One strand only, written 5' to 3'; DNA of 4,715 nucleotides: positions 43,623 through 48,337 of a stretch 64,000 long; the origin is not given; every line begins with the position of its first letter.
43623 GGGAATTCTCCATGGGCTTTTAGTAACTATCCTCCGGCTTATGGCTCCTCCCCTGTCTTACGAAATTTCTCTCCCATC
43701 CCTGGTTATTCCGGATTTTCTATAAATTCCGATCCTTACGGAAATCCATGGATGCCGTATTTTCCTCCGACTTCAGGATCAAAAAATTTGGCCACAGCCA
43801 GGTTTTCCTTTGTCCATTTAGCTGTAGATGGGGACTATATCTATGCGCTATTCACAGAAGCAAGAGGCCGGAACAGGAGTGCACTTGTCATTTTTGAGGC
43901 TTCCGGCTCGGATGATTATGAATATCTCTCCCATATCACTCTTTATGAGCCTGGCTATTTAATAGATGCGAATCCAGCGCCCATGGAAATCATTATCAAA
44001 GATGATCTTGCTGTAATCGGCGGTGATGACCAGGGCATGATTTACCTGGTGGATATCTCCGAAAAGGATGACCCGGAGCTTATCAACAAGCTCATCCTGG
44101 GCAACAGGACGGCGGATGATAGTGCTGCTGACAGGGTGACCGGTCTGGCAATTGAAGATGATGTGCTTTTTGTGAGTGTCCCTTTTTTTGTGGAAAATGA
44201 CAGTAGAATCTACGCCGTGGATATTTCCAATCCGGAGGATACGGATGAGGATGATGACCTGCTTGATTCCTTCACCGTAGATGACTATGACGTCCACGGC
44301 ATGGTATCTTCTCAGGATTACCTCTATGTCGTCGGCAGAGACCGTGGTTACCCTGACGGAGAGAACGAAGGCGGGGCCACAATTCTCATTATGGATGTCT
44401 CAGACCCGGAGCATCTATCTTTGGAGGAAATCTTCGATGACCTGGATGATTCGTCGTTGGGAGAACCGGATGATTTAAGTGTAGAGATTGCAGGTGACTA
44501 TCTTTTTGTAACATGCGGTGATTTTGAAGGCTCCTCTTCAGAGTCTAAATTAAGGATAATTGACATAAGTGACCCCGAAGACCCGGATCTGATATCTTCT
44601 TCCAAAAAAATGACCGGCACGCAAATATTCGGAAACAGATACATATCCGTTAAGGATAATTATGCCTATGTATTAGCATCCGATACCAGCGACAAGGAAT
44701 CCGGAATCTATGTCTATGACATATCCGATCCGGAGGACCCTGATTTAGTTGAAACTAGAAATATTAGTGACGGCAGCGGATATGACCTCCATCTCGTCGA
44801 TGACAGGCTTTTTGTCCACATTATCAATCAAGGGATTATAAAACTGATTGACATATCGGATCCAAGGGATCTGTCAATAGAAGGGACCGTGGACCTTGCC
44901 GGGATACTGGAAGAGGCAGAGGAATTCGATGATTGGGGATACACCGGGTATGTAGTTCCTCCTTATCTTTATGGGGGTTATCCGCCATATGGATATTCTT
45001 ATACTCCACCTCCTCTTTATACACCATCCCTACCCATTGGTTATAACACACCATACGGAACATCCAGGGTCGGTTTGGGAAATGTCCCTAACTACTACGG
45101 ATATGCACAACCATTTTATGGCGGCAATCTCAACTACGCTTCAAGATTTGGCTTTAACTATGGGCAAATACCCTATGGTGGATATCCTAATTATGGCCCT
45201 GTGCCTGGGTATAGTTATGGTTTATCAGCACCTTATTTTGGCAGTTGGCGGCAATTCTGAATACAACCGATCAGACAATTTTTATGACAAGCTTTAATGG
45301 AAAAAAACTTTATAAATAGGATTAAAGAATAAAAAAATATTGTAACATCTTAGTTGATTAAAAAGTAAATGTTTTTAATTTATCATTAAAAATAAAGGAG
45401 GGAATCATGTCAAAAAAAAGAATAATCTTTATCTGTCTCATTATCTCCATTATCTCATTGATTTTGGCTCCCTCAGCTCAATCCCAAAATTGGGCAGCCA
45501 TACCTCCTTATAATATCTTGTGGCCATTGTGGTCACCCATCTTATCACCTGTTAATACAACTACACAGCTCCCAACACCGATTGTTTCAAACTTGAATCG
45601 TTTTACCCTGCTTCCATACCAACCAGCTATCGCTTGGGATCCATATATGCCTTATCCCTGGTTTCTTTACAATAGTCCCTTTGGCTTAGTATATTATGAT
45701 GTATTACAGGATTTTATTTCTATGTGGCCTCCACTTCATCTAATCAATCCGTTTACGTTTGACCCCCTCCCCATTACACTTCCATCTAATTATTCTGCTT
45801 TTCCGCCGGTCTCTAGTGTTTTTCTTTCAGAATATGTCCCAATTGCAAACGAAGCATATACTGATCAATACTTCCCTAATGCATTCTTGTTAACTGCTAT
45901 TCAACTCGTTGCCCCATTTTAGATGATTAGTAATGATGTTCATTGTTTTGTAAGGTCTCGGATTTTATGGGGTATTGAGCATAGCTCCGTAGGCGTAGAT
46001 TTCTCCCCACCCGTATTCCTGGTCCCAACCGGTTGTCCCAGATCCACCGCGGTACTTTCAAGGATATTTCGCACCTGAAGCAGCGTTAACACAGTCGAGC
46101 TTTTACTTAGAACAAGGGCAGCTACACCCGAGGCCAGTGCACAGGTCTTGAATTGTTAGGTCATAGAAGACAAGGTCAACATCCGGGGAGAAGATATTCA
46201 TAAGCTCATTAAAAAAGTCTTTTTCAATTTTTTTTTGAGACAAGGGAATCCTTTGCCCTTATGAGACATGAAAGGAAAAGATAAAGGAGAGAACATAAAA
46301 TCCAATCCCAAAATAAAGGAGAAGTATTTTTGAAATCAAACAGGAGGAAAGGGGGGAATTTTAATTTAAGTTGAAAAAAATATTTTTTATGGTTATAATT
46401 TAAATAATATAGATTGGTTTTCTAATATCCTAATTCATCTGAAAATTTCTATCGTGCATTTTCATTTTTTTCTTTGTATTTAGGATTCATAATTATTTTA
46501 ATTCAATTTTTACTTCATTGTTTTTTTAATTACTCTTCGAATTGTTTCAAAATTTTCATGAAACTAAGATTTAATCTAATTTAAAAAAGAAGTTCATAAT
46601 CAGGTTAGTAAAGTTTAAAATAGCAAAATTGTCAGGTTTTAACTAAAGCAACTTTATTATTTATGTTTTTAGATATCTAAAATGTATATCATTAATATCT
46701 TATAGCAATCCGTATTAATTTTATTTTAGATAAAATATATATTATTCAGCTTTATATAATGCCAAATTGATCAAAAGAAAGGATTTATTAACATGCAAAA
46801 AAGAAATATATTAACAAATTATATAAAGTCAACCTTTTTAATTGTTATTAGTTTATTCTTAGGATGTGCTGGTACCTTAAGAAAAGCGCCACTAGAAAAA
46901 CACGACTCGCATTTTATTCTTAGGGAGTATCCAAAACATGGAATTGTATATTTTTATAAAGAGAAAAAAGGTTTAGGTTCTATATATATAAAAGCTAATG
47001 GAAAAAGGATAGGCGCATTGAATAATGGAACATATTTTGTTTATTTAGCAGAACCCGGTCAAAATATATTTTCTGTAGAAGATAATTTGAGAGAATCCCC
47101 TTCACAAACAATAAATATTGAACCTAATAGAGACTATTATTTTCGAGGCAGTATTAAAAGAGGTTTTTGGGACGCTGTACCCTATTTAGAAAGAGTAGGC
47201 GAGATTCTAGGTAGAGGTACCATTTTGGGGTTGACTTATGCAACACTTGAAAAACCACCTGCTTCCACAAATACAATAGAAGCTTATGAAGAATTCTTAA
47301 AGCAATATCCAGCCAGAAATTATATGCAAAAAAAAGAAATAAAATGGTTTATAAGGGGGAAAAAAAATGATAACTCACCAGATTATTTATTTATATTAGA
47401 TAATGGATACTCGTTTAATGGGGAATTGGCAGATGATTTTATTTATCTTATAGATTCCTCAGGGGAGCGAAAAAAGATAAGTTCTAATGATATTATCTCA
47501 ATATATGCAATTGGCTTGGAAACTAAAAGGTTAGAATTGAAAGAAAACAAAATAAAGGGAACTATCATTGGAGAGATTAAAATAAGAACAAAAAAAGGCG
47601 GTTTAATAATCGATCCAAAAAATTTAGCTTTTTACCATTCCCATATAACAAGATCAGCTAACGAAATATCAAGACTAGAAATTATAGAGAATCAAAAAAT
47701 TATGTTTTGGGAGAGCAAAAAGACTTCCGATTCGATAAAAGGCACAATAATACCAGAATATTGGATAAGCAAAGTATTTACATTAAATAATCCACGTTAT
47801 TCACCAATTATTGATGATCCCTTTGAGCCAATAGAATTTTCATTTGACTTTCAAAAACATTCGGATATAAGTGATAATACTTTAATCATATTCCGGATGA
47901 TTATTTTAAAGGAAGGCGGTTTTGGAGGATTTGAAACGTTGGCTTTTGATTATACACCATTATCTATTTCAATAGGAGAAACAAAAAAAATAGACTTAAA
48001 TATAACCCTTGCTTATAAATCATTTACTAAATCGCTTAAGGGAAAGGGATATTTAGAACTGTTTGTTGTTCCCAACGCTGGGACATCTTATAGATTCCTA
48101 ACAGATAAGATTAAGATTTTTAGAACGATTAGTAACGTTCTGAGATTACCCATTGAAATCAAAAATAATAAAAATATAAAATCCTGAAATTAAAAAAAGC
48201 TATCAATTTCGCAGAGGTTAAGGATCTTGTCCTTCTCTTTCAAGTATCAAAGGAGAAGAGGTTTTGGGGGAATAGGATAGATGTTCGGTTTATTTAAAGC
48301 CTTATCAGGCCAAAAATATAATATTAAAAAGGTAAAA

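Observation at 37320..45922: Five-gene cassette bookended by paralogous small proteins: small - LVIVD - 7-blade propeller - LVIVD - small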

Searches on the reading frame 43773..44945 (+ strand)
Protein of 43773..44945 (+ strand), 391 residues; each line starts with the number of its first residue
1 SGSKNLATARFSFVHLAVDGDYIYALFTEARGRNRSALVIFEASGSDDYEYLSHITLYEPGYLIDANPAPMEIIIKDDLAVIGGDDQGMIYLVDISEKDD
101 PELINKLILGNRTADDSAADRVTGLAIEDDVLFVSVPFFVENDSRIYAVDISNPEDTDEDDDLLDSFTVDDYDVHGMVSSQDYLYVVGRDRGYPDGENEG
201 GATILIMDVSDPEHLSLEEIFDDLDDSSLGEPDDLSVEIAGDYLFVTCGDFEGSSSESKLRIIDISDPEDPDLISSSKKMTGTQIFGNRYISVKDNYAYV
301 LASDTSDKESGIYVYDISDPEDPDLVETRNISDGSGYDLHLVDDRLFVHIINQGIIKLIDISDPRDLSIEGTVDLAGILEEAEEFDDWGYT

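Call 49: find_homologous_proteins(query=window:43773-44945:+, max_evalue=0.001)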
Query window:43773-44945:+ (391 aa): 220 proteins with E <= 0.001 among 8000 candidates; the best 120 are listed.
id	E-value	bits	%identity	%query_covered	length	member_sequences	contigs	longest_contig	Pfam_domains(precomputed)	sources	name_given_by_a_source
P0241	3.7e-248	841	100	100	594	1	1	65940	PF09826.16,PF08309.18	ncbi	ncbi:MAG: hypothetical protein ACMUIU_07260 [bacterium]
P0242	1.6e-189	648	80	99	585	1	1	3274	PF08309.18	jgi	-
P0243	3.5e-86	308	48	97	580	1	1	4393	-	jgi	-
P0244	7.2e-81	290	46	98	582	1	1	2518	PF09826.16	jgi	jgi:hypothetical protein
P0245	1.7e-77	279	47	99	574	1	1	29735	-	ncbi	-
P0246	7.0e-75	271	41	98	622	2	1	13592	-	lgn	-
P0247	1.7e-67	246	43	97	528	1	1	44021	-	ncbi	ncbi:MAG: LVIVD repeat-containing protein [bacterium]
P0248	2.9e-67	246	41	95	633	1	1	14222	-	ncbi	ncbi:MAG: LVIVD repeat-containing protein [bacterium]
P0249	6.1e-64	235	44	89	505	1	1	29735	-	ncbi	-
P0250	8.4e-64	234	46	80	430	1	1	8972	-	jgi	jgi:hypothetical protein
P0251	2.7e-63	233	44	94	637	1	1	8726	-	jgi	-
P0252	3.2e-63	232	41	93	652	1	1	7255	-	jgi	-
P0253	3.9e-63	232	43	94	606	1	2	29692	-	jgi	-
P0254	4.1e-63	232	42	96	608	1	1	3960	-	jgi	-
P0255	2.0e-57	213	40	98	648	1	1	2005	-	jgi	-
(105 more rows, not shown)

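Call 50: find_encoding_contigs(protein=P0242, flank=10000, max_places=2)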
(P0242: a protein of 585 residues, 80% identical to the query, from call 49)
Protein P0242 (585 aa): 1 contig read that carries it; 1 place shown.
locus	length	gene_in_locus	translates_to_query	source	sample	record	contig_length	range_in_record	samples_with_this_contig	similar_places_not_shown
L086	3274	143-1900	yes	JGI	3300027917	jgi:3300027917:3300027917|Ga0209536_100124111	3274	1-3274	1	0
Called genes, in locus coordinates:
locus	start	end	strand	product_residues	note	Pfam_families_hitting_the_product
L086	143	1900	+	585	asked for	PF08309:LVIVD (faint)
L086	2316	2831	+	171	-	-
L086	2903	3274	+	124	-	?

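Call 51: find_encoding_contigs(protein=P0245, flank=10000, max_places=2)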
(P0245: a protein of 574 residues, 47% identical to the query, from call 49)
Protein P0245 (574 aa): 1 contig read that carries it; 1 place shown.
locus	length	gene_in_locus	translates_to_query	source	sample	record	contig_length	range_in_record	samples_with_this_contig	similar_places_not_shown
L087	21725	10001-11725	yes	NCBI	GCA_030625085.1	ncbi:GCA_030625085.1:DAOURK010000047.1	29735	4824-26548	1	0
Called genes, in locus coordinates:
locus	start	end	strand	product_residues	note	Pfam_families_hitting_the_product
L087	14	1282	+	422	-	-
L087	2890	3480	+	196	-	-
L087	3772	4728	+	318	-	-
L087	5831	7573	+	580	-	-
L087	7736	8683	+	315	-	-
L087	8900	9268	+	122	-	PF13456:RVT_3 (weak)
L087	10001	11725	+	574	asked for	-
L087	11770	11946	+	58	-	-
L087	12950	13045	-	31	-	-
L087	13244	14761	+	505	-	-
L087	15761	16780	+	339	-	-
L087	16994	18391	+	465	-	PF00072:Response_reg, PF00158:Sigma54_activat, PF01078:Mg_chelatase (weak), PF14532:Sigma54_activ_2, PF07728:AAA_5 (weak), PF25601:AAA_lid_14, PF02954:HTH_8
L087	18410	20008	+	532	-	PF00496:SBP_bac_5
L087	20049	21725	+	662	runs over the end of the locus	PF07715:Plug, PF00593:TonB_dep_Rec_b-barrel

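Call 52: find_encoding_contigs(protein=P0251, flank=10000, max_places=2)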
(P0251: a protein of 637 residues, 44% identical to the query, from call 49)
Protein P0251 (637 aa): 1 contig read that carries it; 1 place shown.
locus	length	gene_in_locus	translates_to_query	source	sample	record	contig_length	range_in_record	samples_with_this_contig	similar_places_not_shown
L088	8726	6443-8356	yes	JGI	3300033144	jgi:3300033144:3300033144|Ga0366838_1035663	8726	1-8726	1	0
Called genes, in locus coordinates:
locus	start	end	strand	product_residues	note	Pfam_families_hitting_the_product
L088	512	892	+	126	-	-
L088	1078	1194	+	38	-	-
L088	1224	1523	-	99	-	-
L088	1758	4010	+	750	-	PF08309:LVIVD (faint), PF09826:Beta_propel (faint)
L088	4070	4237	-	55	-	-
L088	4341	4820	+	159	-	-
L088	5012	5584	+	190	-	-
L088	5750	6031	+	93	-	-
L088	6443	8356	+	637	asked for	-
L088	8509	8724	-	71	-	?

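Call 53: find_encoding_contigs(protein=P0247, flank=10000, max_places=2)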
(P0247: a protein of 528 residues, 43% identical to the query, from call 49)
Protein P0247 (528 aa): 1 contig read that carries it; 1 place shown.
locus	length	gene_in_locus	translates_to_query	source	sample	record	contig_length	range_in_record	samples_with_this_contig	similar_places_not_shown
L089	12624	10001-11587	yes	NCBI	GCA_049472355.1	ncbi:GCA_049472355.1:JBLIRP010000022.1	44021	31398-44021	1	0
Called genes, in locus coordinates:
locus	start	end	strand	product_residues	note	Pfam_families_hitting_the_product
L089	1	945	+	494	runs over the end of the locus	PF08323:Glyco_transf_5, PF13439:Glyco_transf_4 (faint), PF00534:Glycos_transf_1, PF13692:Glyco_trans_1_4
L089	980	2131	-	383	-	PF00027:cNMP_binding, PF02518:HATPase_c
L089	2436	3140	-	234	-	PF01209:Ubie_methyltran, PF08241:Methyltransf_11, PF13649:Methyltransf_25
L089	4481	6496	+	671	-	PF00989:PAS, PF08448:PAS_4, PF13426:PAS_9, PF00989:PAS, PF08448:PAS_4 (weak), PF13426:PAS_9 (weak), PF02518:HATPase_c, PF00072:Response_reg, +3 more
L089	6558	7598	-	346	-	PF08240:ADH_N, PF16912:Glu_dehyd_C, PF00107:ADH_zinc_N, PF13602:ADH_zinc_N_2 (weak)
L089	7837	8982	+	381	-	PF13353:Fer4_12 (weak), PF04055:Radical_SAM, PF12544:LAM_C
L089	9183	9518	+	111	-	PF04014:MazE_antitoxin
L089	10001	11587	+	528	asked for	-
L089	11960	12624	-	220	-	PF06739:SBBP (faint)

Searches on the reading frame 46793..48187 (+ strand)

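Call 3: search_protein_families(library=pfam, proteins=[window:46793-48187:+], max_evalue=0.1)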
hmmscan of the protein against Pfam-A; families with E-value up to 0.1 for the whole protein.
window:46793-48187:+ (464 aa): 1 family
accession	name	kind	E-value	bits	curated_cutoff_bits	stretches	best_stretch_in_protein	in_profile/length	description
PF11008.14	DUF2846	-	2.4e-09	37.6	34.3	1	48-124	3-83/92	Protein of unknown function (DUF2846)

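Call 10: search_protein_families(library=ncbifam, proteins=[window:46793-48187:+], max_evalue=0.1)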
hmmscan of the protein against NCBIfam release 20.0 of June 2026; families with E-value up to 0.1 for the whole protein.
window:46793-48187:+ (464 aa): 0 families
